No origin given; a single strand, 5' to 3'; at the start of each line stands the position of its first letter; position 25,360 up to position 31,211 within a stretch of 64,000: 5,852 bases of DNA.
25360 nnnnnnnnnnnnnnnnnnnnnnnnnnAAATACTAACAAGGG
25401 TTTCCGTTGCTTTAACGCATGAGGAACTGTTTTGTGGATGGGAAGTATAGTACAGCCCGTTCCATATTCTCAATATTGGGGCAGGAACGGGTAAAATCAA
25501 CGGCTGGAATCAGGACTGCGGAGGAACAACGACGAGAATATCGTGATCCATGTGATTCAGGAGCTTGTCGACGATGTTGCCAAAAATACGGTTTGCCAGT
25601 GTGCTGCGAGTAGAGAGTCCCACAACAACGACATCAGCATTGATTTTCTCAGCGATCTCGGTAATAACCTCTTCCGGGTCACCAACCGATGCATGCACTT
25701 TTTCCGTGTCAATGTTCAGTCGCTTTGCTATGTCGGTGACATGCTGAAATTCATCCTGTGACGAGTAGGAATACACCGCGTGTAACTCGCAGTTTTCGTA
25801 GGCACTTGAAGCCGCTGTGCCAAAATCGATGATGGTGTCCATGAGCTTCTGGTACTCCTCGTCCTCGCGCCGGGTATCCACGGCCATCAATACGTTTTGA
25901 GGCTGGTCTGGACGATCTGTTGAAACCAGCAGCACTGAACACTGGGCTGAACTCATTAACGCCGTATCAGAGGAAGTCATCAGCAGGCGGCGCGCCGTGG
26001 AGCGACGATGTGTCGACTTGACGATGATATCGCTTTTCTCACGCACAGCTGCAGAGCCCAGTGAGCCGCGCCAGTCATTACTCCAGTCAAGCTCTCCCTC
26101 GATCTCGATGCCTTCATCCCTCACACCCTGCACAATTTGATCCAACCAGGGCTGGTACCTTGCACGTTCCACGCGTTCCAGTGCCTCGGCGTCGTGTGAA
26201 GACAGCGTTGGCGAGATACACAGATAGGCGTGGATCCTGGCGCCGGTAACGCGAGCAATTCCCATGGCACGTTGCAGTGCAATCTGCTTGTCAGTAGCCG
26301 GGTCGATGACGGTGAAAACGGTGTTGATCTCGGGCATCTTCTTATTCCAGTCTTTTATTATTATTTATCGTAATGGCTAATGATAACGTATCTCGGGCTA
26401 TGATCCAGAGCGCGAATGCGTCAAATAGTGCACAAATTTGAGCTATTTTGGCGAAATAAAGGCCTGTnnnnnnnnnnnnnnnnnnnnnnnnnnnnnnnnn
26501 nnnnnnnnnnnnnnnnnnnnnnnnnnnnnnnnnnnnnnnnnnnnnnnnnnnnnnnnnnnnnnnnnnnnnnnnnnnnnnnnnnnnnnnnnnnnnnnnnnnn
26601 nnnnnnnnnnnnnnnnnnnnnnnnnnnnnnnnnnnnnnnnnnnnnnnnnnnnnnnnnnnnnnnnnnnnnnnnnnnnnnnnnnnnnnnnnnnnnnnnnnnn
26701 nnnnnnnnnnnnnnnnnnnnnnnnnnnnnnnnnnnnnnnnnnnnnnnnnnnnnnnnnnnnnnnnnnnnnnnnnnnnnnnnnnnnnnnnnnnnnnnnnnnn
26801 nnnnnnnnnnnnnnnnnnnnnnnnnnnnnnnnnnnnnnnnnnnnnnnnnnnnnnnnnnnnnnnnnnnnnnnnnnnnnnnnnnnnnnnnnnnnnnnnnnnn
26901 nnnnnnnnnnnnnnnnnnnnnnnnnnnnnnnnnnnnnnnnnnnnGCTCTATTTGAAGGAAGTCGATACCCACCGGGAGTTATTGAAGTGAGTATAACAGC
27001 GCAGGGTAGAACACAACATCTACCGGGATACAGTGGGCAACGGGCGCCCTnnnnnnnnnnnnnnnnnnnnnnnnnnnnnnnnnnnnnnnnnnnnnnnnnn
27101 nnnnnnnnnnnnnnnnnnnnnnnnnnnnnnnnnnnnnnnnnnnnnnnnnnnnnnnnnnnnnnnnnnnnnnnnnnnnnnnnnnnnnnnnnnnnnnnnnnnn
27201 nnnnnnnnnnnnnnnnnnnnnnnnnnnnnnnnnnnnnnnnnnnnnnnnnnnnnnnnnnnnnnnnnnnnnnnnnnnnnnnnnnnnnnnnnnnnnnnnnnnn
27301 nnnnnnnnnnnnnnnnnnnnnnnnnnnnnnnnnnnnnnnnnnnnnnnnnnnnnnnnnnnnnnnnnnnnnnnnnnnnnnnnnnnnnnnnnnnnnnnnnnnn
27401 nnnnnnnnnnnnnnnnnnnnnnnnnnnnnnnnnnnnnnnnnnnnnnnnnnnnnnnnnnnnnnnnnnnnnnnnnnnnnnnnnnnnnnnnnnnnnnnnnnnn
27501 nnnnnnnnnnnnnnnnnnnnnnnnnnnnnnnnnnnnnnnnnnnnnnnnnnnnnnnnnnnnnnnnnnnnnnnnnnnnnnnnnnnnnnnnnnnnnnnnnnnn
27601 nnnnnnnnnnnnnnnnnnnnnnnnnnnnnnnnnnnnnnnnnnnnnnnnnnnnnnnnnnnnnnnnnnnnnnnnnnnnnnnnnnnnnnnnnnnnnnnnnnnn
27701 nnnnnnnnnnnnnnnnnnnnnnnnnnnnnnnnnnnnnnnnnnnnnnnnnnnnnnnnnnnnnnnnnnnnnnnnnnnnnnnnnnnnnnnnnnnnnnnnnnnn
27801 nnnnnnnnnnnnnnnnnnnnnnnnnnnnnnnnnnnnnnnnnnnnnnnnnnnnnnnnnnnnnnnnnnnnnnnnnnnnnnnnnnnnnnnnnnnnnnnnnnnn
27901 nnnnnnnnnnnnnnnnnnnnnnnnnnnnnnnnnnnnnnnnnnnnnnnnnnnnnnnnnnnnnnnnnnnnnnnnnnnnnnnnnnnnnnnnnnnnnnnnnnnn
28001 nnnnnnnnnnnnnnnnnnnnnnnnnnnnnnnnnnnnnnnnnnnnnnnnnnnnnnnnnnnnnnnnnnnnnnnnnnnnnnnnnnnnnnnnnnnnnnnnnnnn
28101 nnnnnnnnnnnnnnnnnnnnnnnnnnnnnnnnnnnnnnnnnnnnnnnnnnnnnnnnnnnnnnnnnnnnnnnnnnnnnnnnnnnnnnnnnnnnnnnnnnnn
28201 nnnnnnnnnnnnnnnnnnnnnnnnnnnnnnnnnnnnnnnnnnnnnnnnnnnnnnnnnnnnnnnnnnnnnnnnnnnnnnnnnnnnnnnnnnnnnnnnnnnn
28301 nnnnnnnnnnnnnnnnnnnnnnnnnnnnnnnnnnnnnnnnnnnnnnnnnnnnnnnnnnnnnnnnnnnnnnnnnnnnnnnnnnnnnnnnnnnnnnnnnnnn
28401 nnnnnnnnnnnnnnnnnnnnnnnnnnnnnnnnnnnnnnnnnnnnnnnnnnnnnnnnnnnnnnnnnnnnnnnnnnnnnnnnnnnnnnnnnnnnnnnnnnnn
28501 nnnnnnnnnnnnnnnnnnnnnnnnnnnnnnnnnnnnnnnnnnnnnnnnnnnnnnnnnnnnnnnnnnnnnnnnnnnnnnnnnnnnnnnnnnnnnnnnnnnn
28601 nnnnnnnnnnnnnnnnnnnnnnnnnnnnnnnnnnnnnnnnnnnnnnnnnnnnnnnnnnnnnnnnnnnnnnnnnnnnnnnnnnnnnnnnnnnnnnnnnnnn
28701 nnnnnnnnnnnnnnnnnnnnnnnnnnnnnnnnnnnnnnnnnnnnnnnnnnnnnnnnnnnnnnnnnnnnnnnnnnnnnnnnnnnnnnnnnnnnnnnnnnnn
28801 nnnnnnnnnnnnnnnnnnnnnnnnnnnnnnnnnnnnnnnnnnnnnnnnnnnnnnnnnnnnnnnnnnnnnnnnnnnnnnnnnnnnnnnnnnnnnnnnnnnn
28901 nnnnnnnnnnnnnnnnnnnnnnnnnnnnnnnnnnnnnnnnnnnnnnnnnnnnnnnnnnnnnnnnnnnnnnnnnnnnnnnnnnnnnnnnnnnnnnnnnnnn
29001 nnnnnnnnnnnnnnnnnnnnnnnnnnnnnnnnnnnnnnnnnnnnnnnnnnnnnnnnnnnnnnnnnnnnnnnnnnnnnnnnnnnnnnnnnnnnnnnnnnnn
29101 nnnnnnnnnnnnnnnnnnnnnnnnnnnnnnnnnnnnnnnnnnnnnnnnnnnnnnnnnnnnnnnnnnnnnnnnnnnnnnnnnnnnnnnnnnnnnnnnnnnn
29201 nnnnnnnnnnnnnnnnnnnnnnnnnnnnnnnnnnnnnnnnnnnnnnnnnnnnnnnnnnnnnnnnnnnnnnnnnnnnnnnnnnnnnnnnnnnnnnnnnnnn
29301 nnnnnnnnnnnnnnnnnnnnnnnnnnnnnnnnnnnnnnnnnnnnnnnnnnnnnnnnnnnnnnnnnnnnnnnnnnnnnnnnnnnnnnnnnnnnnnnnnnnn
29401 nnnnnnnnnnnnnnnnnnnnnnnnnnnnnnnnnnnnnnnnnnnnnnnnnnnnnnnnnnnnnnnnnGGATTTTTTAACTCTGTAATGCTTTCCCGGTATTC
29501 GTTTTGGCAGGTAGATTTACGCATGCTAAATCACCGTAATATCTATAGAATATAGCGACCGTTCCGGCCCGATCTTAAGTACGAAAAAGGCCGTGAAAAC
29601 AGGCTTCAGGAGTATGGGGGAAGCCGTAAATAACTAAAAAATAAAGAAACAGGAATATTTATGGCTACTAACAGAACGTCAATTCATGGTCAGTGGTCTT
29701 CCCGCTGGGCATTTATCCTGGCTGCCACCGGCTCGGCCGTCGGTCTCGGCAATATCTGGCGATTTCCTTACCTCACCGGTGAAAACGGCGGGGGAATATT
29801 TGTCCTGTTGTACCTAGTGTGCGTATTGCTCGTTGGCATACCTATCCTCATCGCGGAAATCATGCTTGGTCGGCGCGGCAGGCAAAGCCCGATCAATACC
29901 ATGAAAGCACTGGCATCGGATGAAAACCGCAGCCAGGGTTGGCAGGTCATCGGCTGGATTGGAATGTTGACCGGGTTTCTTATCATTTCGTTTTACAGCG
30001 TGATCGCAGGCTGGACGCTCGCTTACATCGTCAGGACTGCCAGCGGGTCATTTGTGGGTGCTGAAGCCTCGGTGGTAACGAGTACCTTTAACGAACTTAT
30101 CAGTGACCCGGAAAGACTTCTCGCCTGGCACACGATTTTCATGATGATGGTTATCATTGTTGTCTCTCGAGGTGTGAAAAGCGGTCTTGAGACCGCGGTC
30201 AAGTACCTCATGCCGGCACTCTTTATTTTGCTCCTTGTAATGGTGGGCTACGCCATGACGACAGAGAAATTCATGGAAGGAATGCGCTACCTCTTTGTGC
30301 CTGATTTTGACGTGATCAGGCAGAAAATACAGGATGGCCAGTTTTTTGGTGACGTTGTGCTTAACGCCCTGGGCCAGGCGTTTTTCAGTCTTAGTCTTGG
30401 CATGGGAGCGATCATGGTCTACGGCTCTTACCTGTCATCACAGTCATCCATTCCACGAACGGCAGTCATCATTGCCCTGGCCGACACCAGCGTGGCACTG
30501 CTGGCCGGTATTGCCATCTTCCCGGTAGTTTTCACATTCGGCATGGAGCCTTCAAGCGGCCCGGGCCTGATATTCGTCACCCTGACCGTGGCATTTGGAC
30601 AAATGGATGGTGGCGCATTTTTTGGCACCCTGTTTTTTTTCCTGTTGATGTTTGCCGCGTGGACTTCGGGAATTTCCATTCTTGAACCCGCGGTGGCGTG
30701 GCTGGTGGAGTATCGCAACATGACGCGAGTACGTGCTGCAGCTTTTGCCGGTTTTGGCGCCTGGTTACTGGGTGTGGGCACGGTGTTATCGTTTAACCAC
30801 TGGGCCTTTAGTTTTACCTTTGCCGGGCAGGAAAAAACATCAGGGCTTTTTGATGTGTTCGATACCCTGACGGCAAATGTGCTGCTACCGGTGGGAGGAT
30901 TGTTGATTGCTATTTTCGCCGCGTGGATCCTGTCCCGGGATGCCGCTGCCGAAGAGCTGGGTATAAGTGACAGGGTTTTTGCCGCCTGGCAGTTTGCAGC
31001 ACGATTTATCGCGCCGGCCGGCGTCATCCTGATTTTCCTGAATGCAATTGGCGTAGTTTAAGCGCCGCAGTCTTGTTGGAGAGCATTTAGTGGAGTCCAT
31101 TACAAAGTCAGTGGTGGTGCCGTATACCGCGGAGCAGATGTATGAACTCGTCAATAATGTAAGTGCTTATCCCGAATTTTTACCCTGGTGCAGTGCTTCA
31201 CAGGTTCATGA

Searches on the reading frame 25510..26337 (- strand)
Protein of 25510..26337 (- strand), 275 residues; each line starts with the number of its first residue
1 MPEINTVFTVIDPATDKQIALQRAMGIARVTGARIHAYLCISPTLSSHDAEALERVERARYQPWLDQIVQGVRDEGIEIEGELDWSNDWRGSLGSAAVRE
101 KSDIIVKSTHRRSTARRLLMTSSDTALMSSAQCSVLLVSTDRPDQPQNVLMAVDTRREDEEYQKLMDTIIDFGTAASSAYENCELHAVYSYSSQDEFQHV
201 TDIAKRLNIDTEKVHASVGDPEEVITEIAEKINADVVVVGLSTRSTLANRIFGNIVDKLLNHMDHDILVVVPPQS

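Call 25: search_protein_families(library=pfam, proteins=[window:25510-26337:-], max_evalue=0.00001)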
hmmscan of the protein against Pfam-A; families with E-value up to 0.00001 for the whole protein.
window:25510-26337:- (275 aa): 1 family
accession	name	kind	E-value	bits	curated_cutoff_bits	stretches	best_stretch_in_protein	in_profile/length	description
PF00582.32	Usp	-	1.3e-24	87.8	24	2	201-270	71-140/141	Universal stress protein family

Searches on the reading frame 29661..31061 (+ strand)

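Call 25: search_protein_families(library=pfam, proteins=[window:29661-31061:+], max_evalue=0.00001)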
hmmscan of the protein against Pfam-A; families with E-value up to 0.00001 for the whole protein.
window:29661-31061:+ (466 aa): 1 family
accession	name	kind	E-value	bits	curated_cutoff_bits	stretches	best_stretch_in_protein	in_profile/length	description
PF00209.24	SNF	-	4.9e-49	167.9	27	2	10-127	2-113/524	Sodium:neurotransmitter symporter family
